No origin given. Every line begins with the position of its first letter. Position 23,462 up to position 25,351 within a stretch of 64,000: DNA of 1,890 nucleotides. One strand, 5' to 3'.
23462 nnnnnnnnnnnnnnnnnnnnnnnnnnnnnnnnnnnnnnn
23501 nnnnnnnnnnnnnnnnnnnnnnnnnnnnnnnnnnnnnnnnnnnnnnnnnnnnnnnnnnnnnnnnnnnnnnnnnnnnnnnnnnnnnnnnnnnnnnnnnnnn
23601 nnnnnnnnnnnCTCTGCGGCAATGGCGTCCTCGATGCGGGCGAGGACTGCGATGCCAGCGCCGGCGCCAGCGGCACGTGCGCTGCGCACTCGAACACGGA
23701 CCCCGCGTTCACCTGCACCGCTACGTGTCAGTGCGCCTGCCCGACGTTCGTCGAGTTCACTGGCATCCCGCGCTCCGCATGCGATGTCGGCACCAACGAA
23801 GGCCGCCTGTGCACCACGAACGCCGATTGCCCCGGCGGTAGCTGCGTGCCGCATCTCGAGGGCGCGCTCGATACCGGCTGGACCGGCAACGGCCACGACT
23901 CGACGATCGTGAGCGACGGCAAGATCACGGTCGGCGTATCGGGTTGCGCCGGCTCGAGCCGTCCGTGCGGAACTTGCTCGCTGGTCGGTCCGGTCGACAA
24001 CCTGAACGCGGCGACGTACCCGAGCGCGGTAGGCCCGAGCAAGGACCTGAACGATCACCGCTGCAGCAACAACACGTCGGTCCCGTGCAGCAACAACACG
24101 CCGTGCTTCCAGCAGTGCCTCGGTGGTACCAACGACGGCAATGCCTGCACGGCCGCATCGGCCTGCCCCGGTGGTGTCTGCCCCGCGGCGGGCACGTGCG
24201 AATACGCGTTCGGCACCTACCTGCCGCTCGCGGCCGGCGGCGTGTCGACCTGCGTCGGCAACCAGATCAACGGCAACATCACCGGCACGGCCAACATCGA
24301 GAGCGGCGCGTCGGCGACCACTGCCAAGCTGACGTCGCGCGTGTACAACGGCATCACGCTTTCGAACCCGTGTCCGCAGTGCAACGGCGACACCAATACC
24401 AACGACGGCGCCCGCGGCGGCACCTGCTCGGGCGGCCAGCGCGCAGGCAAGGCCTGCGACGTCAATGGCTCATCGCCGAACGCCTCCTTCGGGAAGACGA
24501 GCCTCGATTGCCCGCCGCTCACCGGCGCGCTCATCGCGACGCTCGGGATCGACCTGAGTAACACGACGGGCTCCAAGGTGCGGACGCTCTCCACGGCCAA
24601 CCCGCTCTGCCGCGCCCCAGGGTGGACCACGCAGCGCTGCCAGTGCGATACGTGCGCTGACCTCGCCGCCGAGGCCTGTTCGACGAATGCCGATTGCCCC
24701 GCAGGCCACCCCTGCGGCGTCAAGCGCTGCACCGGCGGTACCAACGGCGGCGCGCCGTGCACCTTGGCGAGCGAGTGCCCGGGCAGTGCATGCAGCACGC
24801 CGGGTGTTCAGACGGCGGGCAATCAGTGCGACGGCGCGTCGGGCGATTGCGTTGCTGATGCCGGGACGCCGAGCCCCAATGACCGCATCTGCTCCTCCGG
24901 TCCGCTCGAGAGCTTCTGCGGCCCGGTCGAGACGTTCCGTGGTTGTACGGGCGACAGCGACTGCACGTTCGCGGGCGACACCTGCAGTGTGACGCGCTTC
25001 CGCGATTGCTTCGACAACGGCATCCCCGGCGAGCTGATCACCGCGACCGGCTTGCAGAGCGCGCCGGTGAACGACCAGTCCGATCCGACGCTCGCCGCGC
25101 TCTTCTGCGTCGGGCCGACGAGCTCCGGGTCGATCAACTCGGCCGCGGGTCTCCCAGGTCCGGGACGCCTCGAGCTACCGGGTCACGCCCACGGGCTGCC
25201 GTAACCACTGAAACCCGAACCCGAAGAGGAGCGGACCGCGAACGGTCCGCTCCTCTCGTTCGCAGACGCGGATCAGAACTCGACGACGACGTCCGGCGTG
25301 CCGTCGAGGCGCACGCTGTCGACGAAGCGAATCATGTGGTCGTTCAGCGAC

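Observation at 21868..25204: Giant protein architecture: internally duplicated 4-Cys N-terminal module, ~350 aa of TATP low complexity, then Myxococcus-type cysteine-rich repeats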

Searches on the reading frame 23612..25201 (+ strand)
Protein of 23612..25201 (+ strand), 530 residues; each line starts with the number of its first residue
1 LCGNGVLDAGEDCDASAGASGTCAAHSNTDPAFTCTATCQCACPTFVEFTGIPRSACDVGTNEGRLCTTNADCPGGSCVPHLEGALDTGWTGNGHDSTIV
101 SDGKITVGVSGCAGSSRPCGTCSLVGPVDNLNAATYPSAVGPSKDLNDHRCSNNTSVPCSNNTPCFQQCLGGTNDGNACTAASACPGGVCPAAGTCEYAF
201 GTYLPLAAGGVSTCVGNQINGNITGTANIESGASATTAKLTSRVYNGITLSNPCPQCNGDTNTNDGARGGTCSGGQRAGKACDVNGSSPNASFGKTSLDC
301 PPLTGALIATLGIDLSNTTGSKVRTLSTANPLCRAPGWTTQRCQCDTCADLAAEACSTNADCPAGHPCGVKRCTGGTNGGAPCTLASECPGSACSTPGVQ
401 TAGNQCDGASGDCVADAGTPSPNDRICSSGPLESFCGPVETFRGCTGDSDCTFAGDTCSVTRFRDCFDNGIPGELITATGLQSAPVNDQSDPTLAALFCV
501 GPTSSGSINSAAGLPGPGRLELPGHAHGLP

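Call 11: search_protein_families(library=ncbifam, proteins=[window:23612-25201:+], max_evalue=10)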
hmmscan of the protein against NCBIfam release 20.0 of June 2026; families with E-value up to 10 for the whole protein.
seq(530 aa): 0 families

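Call 12: search_protein_families(library=pfam, proteins=[window:23612-25201:+], max_evalue=10)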
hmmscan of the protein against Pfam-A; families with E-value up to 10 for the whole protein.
seq(530 aa): 0 families

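Call 15: find_homologous_proteins(query=window:23612-25201:+, max_evalue=0.001)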
Query seq(530 aa) (530 aa): 401 proteins with E <= 0.001 among 8000 candidates; the best 120 are listed.
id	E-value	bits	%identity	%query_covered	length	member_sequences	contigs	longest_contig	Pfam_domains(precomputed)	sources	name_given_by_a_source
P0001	0.0e+0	1185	100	100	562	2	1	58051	-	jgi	jgi:hypothetical protein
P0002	3.9e-237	807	78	87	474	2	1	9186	-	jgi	jgi:hypothetical protein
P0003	3.0e-227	774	69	99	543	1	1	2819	-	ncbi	-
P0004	1.6e-208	712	64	100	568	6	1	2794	-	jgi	jgi:hypothetical protein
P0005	8.9e-203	693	64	100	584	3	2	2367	-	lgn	-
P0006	1.2e-200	686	64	100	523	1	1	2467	-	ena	-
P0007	5.5e-191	654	61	100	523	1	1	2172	-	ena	-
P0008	1.1e-181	624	57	95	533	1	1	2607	-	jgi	jgi:hypothetical protein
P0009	4.5e-173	595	58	99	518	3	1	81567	-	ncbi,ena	-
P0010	8.9e-171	587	57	99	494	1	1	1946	-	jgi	jgi:hypothetical protein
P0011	4.3e-159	549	61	84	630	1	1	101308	-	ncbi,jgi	ncbi:MAG TPA: hypothetical protein VGK30_03965 [Candidatus Binatia bacterium]|jgi:hypothetical prote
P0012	1.7e-157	544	60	84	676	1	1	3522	-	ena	-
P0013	6.2e-150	519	55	92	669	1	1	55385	-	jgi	jgi:hypothetical protein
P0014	1.0e-149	518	60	84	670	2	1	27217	-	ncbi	ncbi:MAG TPA: hypothetical protein VGK30_09345 [Candidatus Binatia bacterium]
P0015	4.6e-147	509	60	84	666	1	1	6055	-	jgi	jgi:hypothetical protein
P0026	2.6e-133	464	48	89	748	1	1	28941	-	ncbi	-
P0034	3.7e-127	443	46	99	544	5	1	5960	-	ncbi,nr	ncbi:MAG: hypothetical protein E6J72_19705 [Deltaproteobacteria bacterium]|nr:MAG: hypothetical prot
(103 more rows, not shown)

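Call 30: predict_structure(alignment_id=A1)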
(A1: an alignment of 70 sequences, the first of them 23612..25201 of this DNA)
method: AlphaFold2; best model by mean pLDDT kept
length: 530 residues; sequences in the alignment: 70
mean_pLDDT: 92.1   pTM: 0.90
mean pLDDT of the five models: 92.1, 90.8, 90.2, 89.4, 87.5
residues with pLDDT >= 90: 427; 70-90: 68; 50-70: 33; < 50: 2
segments of 3 or more residues with pLDDT < 50: none
pLDDT, mean of each block of 10 residues (from residue 1): 66 62 68 83 96 78 73 78 79 91 96 94 98 91 93 97 98 97 97 98 94 97 97 98 96 97 95 98 95 96 97 97 97 97 97 97 95 96 97 97 95 83 85 94 95 96 93 95 94 97 97 96 95
secondary structure, 60 per line:
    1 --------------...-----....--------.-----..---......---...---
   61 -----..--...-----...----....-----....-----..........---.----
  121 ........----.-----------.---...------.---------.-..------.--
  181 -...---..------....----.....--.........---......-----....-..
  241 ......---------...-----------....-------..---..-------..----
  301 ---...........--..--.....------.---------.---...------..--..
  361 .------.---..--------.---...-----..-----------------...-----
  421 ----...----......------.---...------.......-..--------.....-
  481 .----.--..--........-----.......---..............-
elements in order: H23-26 E46-51 E55-57 E78-80 E85-88 E94-97 E103-112 E121-128 E149-151 E196-199 E204-208 E211-219 E223-228 E234-237 E239-246 E256-258 E270-273 E307-314 E321-325 E346-348 E413-415 E425-427 E432-437 E457-463 E475-479 E493-500 H506-512 E516-529

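Call 37: search_solved_structures(query=window:23612-25201:+, max_evalue=10)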
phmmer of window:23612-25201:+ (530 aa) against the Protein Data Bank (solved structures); distinct sequences matched with E-value up to 10: 0.

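Call 43: find_related_loci(query=A1, collection=genome_contigs, flank=6000)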
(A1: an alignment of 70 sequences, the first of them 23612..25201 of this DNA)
Query A1 (530 aa) in genome_contigs; peptide patterns used: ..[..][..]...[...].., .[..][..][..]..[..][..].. (x = any residue, [..] = any of these).
114 stretches matched a pattern; 93 encode a relative of the query (tblastn E <= 1e-3); the best 80 are kept; 73 distinct loci.
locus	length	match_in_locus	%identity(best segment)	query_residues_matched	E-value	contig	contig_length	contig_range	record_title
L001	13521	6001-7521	71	1-530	0e+0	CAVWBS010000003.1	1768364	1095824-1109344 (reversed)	MAG: uncultured delta proteobacterium isolate MFD05442.bin.2.52 genome assembly, contig: contig_4772, whole genome shotg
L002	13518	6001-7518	71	1-530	0e+0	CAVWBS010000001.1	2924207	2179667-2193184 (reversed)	MAG: uncultured delta proteobacterium isolate MFD05442.bin.2.52 genome assembly, contig: contig_16185, whole genome shot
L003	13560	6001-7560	58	2-529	3e-178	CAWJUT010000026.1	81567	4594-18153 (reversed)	MAG: uncultured delta proteobacterium isolate MFD00962.bin.2.109 genome assembly, contig: contig_8687, whole genome shot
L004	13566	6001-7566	58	1-530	6e-177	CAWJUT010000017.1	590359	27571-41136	MAG: uncultured delta proteobacterium isolate MFD00962.bin.2.109 genome assembly, contig: contig_38104, whole genome sho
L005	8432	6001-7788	46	2-530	1e-148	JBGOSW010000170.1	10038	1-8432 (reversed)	MAG: Candidatus Binatia bacterium isolate OBJ_0618_7090110_177 k141_6938130_length_10038_cov_254.0000, whole genome shot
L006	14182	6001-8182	57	84-526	2e-148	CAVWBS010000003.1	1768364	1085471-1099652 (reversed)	MAG: uncultured delta proteobacterium isolate MFD05442.bin.2.52 genome assembly, contig: contig_4772, whole genome shotg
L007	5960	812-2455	46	2-530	7e-145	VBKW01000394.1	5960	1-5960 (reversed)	MAG: Deltaproteobacteria bacterium isolate DP_19 14_0903_13_30cm_scaffold_7538449, whole genome shotgun sequence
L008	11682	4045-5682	47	2-530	2e-139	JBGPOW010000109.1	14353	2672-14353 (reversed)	MAG: Candidatus Binatia bacterium isolate OBJ2_061818_050_29 k141_3310387_length_14353_cov_27.0000, whole genome shotgun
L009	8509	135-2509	54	83-530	6e-135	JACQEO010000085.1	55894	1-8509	MAG: Deltaproteobacteria bacterium isolate NC_groundwater_1023_Pr1_S-0.65um_68_39 Montesol18_Sp65_coassembly_scaffold_15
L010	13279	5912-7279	49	41-529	3e-133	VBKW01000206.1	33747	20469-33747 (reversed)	MAG: Deltaproteobacteria bacterium isolate DP_19 14_0903_13_30cm_scaffold_2674591, whole genome shotgun sequence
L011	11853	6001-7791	47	2-530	8e-155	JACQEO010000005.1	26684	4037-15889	MAG: Deltaproteobacteria bacterium isolate NC_groundwater_1023_Pr1_S-0.65um_68_39 Montesol18_Sp65_coassembly_scaffold_13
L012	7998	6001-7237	57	84-525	2e-126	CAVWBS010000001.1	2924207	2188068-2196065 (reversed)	MAG: uncultured delta proteobacterium isolate MFD05442.bin.2.52 genome assembly, contig: contig_16185, whole genome shot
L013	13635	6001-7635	44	1-530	2e-119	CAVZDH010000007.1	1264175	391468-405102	MAG: uncultured delta proteobacterium isolate MFD00822.bin.1.245 genome assembly, contig: contig_71692, whole genome sho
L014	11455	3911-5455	45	3-530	1e-116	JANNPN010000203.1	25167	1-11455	MAG: Polyangiaceae bacterium isolate SOY_34_concoct_69 SOY_34_k141_3685296, whole genome shotgun sequence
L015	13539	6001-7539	46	2-530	3e-116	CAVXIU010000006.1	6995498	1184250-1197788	MAG: uncultured delta proteobacterium isolate MFD09212.bin.2.188 genome assembly, contig: contig_1259, whole genome shot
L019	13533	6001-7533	43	1-530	6e-110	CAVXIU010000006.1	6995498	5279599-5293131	MAG: uncultured delta proteobacterium isolate MFD09212.bin.2.188 genome assembly, contig: contig_1259, whole genome shot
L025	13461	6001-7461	44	1-530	2e-107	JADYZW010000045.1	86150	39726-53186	MAG: Deltaproteobacteria bacterium isolate SJ588 c_000001274039, whole genome shotgun sequence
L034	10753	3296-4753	43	32-530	2e-101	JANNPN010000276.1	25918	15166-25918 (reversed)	MAG: Polyangiaceae bacterium isolate SOY_34_concoct_69 SOY_34_k141_718540, whole genome shotgun sequence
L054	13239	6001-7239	42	86-527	6e-83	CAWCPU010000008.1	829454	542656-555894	MAG: uncultured delta proteobacterium isolate MFD04944.bin.3.280 genome assembly, contig: contig_56893, whole genome sho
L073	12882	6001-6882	34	177-530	2e-28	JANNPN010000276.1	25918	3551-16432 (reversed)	MAG: Polyangiaceae bacterium isolate SOY_34_concoct_69 SOY_34_k141_718540, whole genome shotgun sequence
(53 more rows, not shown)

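Call 49: search_protein_families(library=pfam, alignment_id=A1, max_evalue=0.01)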
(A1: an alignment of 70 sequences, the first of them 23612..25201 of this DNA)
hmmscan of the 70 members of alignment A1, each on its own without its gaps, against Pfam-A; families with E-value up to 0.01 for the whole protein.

A. member 1, window:23612-25201:+ (530 aa): 0 families

B. families by the number of members that match (of 70 scanned): 9 families
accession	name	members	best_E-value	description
PF23416.1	DUF7107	3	0.0016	Domain of unknown function (DUF7107)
PF13570.13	Beta-prop_ACSF4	1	1e-42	Beta-alanine-activating enzyme, beta-propeller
PF13360.13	PQQ_2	1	2.8e-28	Outer membrane protein assembly factor BamB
PF07603.17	Lcl_C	1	1.9e-22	Lcl C-terminal domain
PF24247.1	DUF7450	1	3.4e-16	Repeat of unknown function (DUF7450)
PF25292.1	Beta-prop_CGLA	1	2.9e-11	Lambda-carrageenase beta-propeller domain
PF06482.17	Endostatin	1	0.00011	Collagenase NC10 and Endostatin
PF20067.5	SSL_N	1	0.0017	Strictosidine synthase-like, N-terminal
PF23754.1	Beta-prop_IP5PC_F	1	0.0031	IP5P C-F beta-propeller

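Call 53: find_encoding_contigs(protein=P0001, flank=6000, max_places=3)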
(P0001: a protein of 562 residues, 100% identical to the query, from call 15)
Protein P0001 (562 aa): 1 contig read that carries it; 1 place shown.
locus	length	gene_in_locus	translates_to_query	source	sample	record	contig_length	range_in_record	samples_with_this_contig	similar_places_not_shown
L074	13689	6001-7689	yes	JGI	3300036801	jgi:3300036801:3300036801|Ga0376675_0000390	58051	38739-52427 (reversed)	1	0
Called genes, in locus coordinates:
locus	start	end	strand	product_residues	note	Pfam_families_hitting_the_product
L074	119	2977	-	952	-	PF18582:HZS_alpha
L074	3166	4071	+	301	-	-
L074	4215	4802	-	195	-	-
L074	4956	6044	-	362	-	-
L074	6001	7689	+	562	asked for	-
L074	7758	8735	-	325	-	PF03320:FBPase_glpX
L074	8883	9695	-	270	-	PF00378:ECH_1, PF16113:ECH_2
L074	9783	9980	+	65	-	-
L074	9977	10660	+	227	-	PF00702:Hydrolase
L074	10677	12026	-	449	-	PF00657:Lipase_GDSL, PF13472:Lipase_GDSL_2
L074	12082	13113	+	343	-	PF01408:GFO_IDH_MocA, PF03447:NAD_binding_3 (weak), PF02894:GFO_IDH_MocA_C, PF22725:GFO_IDH_MocA_C3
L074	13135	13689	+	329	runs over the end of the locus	PF21360:PylC-like_N, PF02655:ATP-grasp_3, PF15632:ATPgrasp_Ter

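Call 58: fold_search(model_id=the predicted structure, library=pdb)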
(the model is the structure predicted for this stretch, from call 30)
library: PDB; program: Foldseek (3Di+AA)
matches with E <= 10: 42; with E <= 0.001: 0
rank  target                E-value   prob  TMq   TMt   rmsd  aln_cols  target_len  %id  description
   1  7zgx_A                4.7e-01  0.01  0.07  0.05  28.8       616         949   10  S-layer Deinoxanthin Binding Complex, C1 symmetry (released 2022-07-13)
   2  8agd_A                6.2e-01  0.02  0.11  0.07  21.9       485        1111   10  Full SDBC and SOD assembly (released 2023-04-12)
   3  9shr                  1.1e+00  0.01  0.07  0.09  20.5       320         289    7  Alpha-Hemolysin of S.aureus (monomer) in complex with the small molecule N-(3-(Diethylamino)propyl)-1-(6-(p-tolyl)imidaz (released 2026-03-04)
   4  4yhd_D                2.3e+00  0.01  0.08  0.12  21.6       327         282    5  Staphylococcal alpha-hemolysin H35A mutant monomer (released 2015-10-21)
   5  6h7f_A                3.1e+00  0.00  0.08  0.07  23.8       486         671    9  Crystal structure of BauA, the Ferric preacinetobactin receptor from Acinetobacter baumannii in complex with Fe3+-Prea (released 2018-10-10)
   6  6kac_O                3.3e+00  0.01  0.09  0.14  17.0       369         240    7  Cryo-EM structure of the C2S2-type PSII-LHCII supercomplex from Chlamydomonas reihardtii (released 2019-10-23)
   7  7n8o_O                3.3e+00  0.01  0.08  0.13  20.1       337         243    7  High-resolution structure of photosystem II from the mesophilic cyanobacterium, Synechocystis sp. PCC 6803 (released 2021-12-29)
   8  6h7v_B                3.3e+00  0.00  0.07  0.06  23.5       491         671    9  Crystal structure of BauA, the Ferric preacinetobactin receptor from Acinetobacter baumannii (released 2018-10-10)
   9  4p24_A                3.7e+00  0.01  0.08  0.12  25.4       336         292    7  pore forming toxin (released 2015-03-11)
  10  5mdo_A                3.7e+00  0.01  0.10  0.13  22.0       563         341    6  Crystal structure of in vitro folded Chitoporin VhChip from Vibrio harveyi (crystal form I) (released 2017-12-20)
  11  4yhd_C                4.4e+00  0.01  0.08  0.11  22.0       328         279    4  Staphylococcal alpha-hemolysin H35A mutant monomer (released 2015-10-21)
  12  4iyc_A                4.4e+00  0.00  0.07  0.11  22.1       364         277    6  Structure of the T244A mutant of the PANTON-VALENTINE LEUCOCIDIN component from STAPHYLOCOCCUS AUREUS (released 2014-01-29)
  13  8tv0_A                4.6e+00  0.01  0.11  0.03  29.4       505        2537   11  XptA2 wild type (released 2023-09-27)
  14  4rdr                  4.6e+00  0.01  0.08  0.06  21.4       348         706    9  Structure of the bacterial Zn-transporter ZnuD from Neisseria meningitidis (locked conformation bound to zinc and cadmiu (released 2015-08-19)
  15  3pgb_A                4.6e+00  0.01  0.07  0.05  20.1       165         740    8  Crystal structure of Aspergillus nidulans amine oxidase (released 2011-07-13)
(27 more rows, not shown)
